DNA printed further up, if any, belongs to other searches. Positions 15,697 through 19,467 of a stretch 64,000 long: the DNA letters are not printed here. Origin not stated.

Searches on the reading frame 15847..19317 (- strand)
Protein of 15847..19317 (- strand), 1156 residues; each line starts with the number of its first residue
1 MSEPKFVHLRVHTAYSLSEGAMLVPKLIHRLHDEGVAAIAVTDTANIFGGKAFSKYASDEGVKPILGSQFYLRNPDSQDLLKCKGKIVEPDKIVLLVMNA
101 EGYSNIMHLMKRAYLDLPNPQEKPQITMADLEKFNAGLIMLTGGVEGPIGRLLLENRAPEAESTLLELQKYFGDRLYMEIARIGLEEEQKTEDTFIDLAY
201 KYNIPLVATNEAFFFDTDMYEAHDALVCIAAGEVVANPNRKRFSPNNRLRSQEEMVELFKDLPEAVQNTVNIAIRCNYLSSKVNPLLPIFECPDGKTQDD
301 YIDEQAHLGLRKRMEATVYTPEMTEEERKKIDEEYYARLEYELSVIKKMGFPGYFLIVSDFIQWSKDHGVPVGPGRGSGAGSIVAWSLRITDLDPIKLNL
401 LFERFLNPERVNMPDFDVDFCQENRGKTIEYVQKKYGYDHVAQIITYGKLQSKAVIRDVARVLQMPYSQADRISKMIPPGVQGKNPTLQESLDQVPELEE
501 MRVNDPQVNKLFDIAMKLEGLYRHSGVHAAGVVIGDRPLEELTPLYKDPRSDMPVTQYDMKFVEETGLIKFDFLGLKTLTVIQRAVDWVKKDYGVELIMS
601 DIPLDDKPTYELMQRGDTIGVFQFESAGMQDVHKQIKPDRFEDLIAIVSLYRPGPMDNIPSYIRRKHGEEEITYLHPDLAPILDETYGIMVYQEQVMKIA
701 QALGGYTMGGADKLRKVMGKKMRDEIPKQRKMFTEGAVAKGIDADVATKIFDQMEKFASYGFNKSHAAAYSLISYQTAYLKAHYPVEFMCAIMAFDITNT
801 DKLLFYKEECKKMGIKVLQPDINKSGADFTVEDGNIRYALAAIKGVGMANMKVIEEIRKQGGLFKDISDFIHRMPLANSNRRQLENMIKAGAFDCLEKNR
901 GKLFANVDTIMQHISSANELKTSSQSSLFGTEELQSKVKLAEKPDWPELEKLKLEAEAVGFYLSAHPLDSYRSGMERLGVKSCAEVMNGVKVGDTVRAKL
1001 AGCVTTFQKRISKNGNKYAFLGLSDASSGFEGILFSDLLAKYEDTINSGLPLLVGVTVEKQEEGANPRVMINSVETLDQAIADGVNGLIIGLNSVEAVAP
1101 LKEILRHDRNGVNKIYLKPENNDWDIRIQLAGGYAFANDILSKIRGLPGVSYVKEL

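Call 52: search_protein_families(library=pfam, proteins=[window:15847-19317:-], max_evalue=0.001)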
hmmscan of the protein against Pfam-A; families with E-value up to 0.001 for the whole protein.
window:15847-19317:- (1156 aa): 4 families
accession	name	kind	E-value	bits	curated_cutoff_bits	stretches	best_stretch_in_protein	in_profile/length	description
PF07733.18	DNA_pol3_alpha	-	9.4e-101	337.2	23.9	1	303-575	4-260/260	Bacterial DNA polymerase III alpha NTPase domain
PF17657.6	DNA_pol3_finger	-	1.3e-66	223.5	22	1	578-741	1-166/166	Bacterial DNA polymerase III alpha subunit finger domain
PF02811.25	PHP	-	4e-37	128.5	26.4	1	8-182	1-163/164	PHP domain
PF14579.12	HHH_6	-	1.2e-29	102.8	25.6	1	814-902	1-89/90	Helix-hairpin-helix motif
